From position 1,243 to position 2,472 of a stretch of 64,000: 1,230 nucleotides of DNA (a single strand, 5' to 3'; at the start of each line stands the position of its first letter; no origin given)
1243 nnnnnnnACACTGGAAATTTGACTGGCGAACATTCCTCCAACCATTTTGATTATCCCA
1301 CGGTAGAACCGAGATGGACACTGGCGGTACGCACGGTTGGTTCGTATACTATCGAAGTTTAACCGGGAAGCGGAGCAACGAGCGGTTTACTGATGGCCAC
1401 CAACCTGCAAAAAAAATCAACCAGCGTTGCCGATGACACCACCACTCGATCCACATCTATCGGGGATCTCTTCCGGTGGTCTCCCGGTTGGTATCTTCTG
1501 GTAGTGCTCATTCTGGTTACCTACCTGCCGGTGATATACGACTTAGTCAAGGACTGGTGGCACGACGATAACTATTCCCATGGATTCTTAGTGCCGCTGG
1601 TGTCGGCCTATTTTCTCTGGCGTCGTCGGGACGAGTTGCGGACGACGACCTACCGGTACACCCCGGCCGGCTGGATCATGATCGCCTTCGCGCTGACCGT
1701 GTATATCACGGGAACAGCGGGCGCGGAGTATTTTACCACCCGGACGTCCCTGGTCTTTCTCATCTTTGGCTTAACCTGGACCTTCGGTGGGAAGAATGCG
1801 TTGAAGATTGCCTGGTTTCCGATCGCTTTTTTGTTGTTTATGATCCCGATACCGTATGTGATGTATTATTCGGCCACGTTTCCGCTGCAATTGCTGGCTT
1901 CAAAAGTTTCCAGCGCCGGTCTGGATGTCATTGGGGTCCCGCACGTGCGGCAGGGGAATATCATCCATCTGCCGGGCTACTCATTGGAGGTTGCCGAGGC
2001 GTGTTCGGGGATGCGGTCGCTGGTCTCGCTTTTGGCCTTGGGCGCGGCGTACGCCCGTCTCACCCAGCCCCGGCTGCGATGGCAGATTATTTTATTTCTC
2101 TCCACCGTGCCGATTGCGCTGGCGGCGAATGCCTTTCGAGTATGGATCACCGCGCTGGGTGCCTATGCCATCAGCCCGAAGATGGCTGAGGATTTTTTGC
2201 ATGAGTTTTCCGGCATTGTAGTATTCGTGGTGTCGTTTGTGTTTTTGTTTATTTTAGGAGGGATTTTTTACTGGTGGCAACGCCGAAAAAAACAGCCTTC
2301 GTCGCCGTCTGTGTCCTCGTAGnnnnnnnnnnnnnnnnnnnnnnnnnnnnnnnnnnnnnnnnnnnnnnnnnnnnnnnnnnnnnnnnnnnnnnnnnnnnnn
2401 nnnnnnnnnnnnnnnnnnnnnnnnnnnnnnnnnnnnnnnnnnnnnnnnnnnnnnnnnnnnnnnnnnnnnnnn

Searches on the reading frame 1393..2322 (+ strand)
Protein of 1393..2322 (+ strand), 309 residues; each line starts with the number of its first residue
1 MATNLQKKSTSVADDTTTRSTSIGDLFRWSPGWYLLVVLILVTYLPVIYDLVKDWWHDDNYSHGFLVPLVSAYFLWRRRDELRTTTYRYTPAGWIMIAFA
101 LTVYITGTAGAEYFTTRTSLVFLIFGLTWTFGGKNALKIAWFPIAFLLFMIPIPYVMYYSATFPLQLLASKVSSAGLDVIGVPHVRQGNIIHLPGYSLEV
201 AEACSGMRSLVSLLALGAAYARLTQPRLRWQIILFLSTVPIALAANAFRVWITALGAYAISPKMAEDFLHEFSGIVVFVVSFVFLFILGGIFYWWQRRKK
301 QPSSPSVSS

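Call 33: search_protein_families(library=pfam, proteins=[window:1393-2322:+], max_evalue=0.001)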
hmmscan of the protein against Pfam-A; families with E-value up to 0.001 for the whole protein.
window:1393-2322:+ (309 aa): 1 family
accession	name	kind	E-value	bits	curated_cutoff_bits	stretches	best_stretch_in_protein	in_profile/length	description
PF09721.15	Exosortase_EpsH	-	9.7e-76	254.9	25.7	1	38-290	2-252/254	Transmembrane exosortase (Exosortase_EpsH)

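Call 72: search_protein_families(library=ncbifam, proteins=[window:1393-2322:+], max_evalue=0.00001)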
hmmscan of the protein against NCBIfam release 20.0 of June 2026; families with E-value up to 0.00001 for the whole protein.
window:1393-2322:+ (309 aa): 19 families
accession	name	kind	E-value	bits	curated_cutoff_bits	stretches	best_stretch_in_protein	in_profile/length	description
TIGR02602.1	8TM_EpsH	subfamily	2.7e-63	213.7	105.55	1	52-291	1-239/241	exosortase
TIGR04152.1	exosort_VPLPA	exception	2.3e-62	211.6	400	1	53-293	2-243/486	VPLPA-CTERM-specific exosortase XrtD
NF038142.1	exosort_XrtW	exception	2.8e-62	210.7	425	1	33-301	5-274/494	exosortase W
TIGR03109.2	exosort_XrtA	exception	7.5e-62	209.1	208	1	34-292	4-259/261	exosortase A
NF035943.2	exosort_XrtV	exception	2.8e-50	171.1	313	1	34-288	6-262/270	exosortase V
TIGR03113.1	exosort_XrtB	exception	2.6e-44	151.8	275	1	33-290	1-262/268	exosortase B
TIGR04151.1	exosort_VPDSG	exception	1.6e-26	93.4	300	1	39-293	36-300/306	VPDSG-CTERM-specific exosortase XrtC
TIGR04178.1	exo_archaeo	signature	2.6e-19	69.3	23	1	198-288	1-90/97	exosortase/archaeosortase family protein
TIGR04476.1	exosort_XrtN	exception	1.1e-16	60.9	200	1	41-284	7-238/406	exosortase N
TIGR03763.1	cyanoexo_CrtA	exception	3.3e-15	56.3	150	1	45-295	15-258/260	cyanoexosortase A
NF033770.1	exosort_XrtT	exception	6.5e-15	54.7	250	1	36-288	5-263/472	exosortase T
TIGR04156.1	cyanoexo_CrtB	exception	5.5e-14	52.3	300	1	35-298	5-270/280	cyanoexosortase B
TIGR04199.1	exosort_xrtJ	exception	6.9e-10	38.5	200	1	42-249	10-228/522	exosortase J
NF033464.1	cyanoexo_CrtC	exception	3.3e-09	36.7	225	1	38-280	12-262/278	cyanoexosortase C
TIGR04489.1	exosort_XrtO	exception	1.6e-08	33.8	250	1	134-287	99-253/451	exosortase O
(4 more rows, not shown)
